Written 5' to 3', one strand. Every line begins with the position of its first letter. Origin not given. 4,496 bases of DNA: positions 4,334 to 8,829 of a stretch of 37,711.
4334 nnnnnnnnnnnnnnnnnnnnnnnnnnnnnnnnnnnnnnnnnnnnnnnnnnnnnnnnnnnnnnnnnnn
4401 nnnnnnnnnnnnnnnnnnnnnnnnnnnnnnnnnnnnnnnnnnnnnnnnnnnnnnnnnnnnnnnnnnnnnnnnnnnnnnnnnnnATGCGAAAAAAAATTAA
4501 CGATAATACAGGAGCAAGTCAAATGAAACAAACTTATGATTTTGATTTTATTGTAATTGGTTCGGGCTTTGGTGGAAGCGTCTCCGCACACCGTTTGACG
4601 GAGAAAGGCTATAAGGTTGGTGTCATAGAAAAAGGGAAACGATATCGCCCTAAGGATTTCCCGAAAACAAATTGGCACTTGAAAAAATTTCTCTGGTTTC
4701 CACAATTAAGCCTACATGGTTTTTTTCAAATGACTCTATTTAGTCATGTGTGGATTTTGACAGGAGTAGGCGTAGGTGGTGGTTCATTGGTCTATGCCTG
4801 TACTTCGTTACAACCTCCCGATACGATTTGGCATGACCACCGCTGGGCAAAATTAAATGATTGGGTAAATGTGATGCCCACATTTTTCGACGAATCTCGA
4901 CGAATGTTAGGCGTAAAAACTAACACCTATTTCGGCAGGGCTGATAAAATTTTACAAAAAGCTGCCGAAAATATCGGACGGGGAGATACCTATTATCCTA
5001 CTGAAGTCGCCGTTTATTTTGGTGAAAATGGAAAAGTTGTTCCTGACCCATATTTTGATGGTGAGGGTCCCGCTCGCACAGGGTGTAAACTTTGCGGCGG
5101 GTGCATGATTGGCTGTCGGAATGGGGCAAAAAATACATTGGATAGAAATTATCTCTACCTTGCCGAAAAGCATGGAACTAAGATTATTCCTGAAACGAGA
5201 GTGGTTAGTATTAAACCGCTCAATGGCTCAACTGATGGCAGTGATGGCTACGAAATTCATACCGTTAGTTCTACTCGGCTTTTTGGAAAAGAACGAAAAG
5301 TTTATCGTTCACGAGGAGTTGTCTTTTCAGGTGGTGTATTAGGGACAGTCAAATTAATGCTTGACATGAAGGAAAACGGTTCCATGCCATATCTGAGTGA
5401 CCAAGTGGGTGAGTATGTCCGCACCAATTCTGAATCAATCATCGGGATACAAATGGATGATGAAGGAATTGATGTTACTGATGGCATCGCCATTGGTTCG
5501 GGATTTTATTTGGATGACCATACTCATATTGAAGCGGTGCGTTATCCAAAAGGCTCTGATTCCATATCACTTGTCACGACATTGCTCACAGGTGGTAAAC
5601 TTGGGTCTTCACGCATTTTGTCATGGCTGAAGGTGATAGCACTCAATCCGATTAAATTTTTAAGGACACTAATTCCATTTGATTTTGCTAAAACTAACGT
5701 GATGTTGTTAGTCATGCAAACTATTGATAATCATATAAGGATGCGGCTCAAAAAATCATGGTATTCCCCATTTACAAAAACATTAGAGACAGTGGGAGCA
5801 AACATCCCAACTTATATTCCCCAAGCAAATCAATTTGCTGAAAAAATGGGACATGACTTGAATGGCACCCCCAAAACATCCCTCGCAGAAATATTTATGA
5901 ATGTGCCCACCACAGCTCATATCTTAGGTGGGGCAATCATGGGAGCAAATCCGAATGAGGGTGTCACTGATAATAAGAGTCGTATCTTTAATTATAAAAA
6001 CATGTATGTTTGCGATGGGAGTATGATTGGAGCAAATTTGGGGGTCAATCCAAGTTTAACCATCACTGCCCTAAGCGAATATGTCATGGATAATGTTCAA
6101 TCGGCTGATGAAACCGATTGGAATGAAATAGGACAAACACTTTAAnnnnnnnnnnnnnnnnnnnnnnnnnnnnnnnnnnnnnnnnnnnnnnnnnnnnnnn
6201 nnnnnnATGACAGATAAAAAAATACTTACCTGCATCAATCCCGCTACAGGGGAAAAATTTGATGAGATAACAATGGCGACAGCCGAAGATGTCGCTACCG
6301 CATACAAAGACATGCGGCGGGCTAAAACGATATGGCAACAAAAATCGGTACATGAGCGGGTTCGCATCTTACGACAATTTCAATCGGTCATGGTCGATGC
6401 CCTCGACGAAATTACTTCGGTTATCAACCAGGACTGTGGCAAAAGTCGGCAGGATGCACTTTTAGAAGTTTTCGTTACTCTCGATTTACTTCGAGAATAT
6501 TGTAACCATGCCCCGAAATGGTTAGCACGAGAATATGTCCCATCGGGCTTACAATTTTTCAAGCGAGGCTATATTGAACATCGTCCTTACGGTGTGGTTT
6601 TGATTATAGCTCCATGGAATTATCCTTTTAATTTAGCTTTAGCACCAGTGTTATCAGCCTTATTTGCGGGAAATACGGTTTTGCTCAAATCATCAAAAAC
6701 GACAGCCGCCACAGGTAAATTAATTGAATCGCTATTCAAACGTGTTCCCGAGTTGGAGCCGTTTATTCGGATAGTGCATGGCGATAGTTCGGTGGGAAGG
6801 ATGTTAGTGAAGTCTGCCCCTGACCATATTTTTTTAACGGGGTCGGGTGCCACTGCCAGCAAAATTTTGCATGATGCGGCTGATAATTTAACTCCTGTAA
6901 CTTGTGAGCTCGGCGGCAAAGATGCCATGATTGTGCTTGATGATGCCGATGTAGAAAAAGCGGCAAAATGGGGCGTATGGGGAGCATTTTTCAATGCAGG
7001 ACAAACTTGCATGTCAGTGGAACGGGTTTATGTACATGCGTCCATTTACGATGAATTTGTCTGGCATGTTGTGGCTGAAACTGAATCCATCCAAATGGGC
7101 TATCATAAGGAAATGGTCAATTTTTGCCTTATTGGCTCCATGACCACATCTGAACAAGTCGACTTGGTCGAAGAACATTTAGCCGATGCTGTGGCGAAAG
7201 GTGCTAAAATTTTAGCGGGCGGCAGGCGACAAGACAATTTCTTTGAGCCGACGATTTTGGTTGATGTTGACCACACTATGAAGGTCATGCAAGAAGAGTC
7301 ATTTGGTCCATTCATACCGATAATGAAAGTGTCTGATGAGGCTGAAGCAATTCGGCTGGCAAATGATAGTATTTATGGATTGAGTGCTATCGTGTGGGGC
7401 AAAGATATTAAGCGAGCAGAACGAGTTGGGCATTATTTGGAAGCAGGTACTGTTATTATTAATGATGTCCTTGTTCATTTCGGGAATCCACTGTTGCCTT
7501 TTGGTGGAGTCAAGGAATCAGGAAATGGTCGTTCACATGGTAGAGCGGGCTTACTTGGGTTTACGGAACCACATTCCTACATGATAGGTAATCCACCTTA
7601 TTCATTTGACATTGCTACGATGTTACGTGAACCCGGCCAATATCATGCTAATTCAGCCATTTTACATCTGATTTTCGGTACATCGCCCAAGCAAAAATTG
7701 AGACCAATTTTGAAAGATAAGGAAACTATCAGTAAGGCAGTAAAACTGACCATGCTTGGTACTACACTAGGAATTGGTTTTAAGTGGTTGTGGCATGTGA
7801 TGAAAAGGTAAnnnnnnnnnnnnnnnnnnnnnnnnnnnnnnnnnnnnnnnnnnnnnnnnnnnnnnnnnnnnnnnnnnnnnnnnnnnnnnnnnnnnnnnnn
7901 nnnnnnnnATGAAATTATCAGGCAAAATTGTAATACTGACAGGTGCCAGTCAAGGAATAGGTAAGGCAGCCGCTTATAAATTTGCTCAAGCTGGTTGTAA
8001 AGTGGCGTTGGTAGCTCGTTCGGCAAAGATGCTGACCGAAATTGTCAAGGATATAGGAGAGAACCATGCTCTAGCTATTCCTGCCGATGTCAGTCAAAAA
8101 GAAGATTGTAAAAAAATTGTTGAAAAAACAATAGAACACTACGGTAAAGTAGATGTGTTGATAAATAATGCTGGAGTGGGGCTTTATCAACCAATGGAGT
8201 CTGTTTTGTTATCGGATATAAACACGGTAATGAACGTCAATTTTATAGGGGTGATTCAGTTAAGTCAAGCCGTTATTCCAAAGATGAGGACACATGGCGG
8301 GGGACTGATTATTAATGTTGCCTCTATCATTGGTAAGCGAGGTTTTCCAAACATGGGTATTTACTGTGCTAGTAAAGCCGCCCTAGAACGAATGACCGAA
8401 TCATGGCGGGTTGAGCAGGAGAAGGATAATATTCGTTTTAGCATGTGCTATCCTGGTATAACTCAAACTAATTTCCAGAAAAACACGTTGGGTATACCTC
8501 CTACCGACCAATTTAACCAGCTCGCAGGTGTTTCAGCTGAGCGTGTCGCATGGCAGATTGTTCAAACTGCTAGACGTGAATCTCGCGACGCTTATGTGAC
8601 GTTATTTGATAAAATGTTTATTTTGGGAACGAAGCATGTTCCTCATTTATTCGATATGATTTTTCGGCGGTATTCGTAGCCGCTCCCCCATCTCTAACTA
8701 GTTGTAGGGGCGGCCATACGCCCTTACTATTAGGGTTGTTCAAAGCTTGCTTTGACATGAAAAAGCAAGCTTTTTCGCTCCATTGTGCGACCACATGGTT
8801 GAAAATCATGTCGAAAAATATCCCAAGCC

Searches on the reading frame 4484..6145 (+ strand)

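Call 6: search_protein_families(library=pfam, proteins=[window:4484-6145:+], max_evalue=0.001)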
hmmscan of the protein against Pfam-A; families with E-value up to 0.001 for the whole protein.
window:4484-6145:+ (553 aa): 6 families
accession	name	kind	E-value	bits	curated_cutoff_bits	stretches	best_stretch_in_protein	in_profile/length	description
PF05199.19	GMC_oxred_C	-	8.4e-14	52.7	24.6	1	453-530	60-138/139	GMC oxidoreductase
PF00732.25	GMC_oxred_N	-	6.3e-11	42.9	23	1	200-293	110-198/218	GMC oxidoreductase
PF13450.12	NAD_binding_8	-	9.2e-06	26.3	21.9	1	24-53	1-30/68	NAD(P)-binding Rossmann-like domain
PF01266.30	DAO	-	2.2e-05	24.6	27.9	0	21-52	1-32/353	FAD dependent oxidoreductase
PF00890.30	FAD_binding_2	-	0.0001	22.1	20.4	1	21-53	1-33/414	FAD binding domain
PF07992.20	Pyr_redox_2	-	0.00019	21.4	26.1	0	20-52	1-33/291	Pyridine nucleotide-disulphide oxidoreductase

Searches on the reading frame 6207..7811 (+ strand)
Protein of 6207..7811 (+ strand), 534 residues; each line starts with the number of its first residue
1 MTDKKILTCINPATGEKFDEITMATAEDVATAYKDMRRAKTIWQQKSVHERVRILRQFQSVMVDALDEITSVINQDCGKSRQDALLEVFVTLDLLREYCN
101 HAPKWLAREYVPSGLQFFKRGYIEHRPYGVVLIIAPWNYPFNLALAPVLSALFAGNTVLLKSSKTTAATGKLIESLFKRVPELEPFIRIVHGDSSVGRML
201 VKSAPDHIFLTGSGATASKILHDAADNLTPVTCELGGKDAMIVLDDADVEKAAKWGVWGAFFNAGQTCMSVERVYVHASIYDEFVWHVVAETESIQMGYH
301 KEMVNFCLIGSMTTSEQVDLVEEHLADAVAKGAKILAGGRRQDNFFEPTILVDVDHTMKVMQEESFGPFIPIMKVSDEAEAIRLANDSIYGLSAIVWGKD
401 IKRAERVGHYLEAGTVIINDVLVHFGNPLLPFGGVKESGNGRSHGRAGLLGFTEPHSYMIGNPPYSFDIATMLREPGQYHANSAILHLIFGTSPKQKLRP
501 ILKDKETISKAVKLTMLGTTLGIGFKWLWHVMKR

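Call 6: search_protein_families(library=pfam, proteins=[window:6207-7811:+], max_evalue=0.001)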
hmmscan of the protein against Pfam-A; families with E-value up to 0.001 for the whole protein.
window:6207-7811:+ (534 aa): 2 families
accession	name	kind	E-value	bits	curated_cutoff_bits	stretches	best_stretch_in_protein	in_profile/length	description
PF00171.27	Aldedh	-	9.8e-130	433.6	23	1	5-455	8-458/461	Aldehyde dehydrogenase family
PF05893.19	LuxC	-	2.4e-05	23.9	21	1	119-296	80-263/401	Acyl-CoA reductase (LuxC)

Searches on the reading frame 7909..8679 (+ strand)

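Call 6: search_protein_families(library=pfam, proteins=[window:7909-8679:+], max_evalue=0.001)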
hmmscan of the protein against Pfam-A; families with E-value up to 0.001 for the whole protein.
window:7909-8679:+ (256 aa): 3 families
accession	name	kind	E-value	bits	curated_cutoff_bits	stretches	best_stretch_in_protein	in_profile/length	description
PF00106.31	adh_short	-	4.6e-58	196.4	26.6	1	6-192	1-189/195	short chain dehydrogenase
PF13561.12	adh_short_C2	-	3.9e-41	141.6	27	1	12-195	1-186/236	Enoyl-(Acyl carrier protein) reductase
PF08659.16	KR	-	1.9e-10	41.4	22.6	1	8-169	3-166/180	KR domain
